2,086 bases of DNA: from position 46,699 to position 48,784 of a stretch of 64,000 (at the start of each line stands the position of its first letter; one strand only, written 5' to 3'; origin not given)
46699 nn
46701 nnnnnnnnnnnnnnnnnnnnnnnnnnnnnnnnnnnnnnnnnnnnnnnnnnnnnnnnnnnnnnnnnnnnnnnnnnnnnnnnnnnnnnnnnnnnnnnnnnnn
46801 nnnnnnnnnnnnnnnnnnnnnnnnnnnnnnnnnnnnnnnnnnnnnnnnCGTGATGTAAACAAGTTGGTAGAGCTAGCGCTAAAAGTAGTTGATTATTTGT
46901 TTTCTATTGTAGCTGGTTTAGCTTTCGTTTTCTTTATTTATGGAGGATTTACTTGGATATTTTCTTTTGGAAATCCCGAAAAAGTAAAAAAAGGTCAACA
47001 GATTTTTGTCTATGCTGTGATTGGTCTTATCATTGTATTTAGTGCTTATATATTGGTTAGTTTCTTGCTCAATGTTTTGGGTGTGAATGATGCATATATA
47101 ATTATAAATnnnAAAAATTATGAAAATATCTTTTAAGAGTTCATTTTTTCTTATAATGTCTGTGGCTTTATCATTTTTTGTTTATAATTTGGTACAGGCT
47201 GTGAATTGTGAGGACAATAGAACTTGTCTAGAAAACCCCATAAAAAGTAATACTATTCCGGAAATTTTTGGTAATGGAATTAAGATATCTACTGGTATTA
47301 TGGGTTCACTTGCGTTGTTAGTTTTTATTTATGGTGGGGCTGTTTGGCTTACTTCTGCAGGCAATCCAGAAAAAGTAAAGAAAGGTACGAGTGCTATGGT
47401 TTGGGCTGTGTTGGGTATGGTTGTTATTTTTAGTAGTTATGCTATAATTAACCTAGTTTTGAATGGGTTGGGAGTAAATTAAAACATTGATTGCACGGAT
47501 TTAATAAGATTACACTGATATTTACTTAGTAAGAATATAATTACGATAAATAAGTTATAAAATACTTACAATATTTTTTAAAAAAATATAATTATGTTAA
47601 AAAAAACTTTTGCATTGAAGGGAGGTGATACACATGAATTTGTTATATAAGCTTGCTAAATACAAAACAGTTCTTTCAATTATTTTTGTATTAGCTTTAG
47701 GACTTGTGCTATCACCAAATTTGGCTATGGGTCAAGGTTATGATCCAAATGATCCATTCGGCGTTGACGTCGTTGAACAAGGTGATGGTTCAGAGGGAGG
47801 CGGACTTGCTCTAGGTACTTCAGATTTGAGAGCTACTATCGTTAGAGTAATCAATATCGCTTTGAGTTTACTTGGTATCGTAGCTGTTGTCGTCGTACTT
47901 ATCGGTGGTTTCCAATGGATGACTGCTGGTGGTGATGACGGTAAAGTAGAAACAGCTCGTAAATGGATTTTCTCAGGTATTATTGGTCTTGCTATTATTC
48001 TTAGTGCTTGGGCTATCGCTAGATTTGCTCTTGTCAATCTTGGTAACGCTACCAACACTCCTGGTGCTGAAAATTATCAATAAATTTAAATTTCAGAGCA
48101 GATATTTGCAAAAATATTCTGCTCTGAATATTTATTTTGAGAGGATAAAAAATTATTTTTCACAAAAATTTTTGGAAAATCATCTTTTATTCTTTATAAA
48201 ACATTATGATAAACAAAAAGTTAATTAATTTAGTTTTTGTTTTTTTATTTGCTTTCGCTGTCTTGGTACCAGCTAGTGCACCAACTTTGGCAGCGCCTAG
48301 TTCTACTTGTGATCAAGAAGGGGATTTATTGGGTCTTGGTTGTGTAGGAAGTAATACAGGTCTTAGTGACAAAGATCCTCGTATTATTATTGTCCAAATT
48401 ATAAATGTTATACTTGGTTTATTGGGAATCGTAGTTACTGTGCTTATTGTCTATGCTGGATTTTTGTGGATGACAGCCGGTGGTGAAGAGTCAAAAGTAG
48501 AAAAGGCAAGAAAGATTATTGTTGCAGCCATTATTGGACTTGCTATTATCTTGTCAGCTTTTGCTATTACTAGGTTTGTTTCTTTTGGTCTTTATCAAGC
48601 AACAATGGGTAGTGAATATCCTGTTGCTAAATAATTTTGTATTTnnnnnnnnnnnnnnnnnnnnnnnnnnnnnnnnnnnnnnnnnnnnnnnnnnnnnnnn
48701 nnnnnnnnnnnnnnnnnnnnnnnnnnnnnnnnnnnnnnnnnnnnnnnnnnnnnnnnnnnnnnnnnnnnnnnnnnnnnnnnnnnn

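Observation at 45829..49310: Pilin-like core fused to cysteine-rich ectodomains in either orientation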

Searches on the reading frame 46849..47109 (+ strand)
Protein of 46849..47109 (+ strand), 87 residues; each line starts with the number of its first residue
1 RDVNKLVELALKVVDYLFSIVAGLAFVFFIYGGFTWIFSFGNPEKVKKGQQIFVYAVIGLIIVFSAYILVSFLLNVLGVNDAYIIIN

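Call 49: search_solved_structures(query=A5, max_evalue=10, show_alignments=3)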
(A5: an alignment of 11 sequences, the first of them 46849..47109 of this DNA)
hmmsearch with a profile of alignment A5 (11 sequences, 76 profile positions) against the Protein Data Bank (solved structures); distinct sequences matched with E-value up to 10: 13.
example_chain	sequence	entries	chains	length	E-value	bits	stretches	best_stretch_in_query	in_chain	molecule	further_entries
6i38_A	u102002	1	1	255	4e-07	33.3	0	30-50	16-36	nv2Pizza6-AYW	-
6i37_A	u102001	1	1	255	6.5e-07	32.7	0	30-50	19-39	nv1Pizza6-AYW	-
6i39_A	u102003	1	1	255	1.2e-06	31.8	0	30-50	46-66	v31Pizza6-AYW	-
6i3b_A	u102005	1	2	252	1.2e-06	31.8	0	30-50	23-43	cPizza6-AYW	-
6f0q_A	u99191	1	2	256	1.2e-06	31.8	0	30-50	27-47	Pizza6-AYW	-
6i3a_A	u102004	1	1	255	1.4e-05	28.4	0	30-50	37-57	v22Pizza6-AYW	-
7zpz_A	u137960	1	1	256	9.5e-05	25.7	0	30-50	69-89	Pizza6-TSR-TSH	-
6f0s_A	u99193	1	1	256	0.00014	25.2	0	30-50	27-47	Pizza6-SYW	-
7zcj_A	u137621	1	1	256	0.00016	25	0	30-50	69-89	Pizza6-TNH-TSH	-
7zqg_A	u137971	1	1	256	0.00016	25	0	30-50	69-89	Pizza6-KSH-TSH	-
7zq2_A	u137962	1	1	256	0.00017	25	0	30-50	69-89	Pizza6-RSH-TSH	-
7zpw_A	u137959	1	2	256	0.00057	23.2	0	30-50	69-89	Pizza6-TSK-TSH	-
7zph_A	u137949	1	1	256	0.00063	23.1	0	30-50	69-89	Pizza6-TNK-RSH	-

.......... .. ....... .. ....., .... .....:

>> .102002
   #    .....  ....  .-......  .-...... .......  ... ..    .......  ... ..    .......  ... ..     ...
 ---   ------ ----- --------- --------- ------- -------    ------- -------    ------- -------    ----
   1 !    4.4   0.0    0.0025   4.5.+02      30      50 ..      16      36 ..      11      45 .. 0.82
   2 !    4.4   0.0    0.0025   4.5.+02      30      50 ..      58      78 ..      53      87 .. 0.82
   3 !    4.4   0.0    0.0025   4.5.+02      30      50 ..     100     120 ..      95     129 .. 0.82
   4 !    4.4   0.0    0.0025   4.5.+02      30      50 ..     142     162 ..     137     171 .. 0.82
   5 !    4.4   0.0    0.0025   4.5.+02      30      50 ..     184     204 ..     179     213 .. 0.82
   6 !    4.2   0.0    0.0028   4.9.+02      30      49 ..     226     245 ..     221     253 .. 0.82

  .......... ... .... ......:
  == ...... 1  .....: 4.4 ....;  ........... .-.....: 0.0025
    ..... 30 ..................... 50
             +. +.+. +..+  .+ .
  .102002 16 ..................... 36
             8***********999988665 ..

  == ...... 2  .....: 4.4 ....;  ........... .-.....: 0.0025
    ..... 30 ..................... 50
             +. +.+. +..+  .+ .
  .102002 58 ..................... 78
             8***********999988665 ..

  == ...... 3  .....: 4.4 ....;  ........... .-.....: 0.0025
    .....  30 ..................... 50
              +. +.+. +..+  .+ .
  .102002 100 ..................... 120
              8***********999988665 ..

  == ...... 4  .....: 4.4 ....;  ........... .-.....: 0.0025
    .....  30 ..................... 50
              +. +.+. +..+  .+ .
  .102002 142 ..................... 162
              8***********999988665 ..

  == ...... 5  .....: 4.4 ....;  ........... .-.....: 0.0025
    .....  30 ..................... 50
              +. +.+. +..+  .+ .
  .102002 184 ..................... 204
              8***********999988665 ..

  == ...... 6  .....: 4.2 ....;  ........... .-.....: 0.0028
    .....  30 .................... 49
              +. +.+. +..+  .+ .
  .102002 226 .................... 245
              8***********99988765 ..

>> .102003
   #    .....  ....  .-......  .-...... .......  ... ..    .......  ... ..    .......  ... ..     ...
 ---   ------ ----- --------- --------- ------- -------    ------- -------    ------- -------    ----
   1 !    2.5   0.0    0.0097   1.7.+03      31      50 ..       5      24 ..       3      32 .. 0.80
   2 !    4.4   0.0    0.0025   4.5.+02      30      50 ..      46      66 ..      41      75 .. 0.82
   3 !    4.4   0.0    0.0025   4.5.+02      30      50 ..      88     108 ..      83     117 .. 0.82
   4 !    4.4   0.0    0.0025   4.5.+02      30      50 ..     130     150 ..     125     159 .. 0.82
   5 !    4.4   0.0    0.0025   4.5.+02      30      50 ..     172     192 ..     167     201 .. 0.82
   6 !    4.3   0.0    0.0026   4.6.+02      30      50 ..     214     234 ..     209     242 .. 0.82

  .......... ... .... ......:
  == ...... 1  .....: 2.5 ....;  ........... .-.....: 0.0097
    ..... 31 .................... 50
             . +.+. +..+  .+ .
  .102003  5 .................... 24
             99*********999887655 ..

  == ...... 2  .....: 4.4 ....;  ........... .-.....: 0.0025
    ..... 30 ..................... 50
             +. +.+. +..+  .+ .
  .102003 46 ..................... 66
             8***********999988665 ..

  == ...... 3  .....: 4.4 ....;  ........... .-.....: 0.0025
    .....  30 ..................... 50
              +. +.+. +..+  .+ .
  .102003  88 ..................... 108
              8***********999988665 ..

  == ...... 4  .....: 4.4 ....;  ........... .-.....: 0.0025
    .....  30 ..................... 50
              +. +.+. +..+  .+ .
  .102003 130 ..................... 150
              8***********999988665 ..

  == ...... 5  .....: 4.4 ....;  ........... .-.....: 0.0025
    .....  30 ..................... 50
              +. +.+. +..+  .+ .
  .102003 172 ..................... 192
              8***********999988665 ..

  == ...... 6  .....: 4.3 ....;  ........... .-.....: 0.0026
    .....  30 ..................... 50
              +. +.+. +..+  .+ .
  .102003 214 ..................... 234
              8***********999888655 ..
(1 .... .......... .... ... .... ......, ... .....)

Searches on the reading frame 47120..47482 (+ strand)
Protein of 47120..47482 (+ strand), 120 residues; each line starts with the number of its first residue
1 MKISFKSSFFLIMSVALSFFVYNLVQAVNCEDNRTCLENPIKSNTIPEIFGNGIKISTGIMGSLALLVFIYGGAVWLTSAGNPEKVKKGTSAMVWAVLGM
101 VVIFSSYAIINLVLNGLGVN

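Call 3: search_protein_families(library=pfam, proteins=[window:47120-47482:+], max_evalue=0.1)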
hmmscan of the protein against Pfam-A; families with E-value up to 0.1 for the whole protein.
window:47120-47482:+ (120 aa): 1 family
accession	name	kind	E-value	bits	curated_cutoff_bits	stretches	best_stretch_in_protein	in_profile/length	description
PF18895.5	T4SS_pilin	-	1.4e-09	38.3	26.6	1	44-112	3-70/71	Type IV secretion system pilin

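Call 4: search_protein_families(library=ncbifam, proteins=[window:47120-47482:+], max_evalue=0.1)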
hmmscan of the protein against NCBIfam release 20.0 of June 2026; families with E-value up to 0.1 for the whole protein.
window:47120-47482:+ (120 aa): 1 family
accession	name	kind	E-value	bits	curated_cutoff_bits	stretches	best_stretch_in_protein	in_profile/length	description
NF045849.1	ICE_MMCAP2_0565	equivalog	4.5e-09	35.9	40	1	44-114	7-77/80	Mbov_0395 family pilin-like conjugal transfer protein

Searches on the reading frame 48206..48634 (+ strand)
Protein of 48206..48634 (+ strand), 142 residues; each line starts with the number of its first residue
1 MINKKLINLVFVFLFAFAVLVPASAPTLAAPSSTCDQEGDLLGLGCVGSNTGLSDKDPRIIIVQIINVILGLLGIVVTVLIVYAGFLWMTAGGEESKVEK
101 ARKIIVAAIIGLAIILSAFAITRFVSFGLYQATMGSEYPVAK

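Call 3: search_protein_families(library=pfam, proteins=[window:48206-48634:+], max_evalue=0.1)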
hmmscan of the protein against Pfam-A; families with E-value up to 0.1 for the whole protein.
window:48206-48634:+ (142 aa): 3 families
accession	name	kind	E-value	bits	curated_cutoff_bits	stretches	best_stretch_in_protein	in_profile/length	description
PF18895.5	T4SS_pilin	-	1.5e-08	35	26.6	1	61-125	8-71/71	Type IV secretion system pilin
PF04956.18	TrbC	-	0.00061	20.4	27.9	1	62-122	41-95/98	TrbC/VIRB2 pilin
PF05858.17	BIV_Env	-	0.065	11.9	20.8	1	52-79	139-166/548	Bovine immunodeficiency virus surface protein (SU)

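Call 4: search_protein_families(library=ncbifam, proteins=[window:48206-48634:+], max_evalue=0.1)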
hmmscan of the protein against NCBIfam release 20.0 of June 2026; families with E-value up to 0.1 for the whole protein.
window:48206-48634:+ (142 aa): 1 family
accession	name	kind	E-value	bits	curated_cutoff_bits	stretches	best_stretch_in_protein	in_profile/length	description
NF045849.1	ICE_MMCAP2_0565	equivalog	6.8e-05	22.5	40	1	61-125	12-76/80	Mbov_0395 family pilin-like conjugal transfer protein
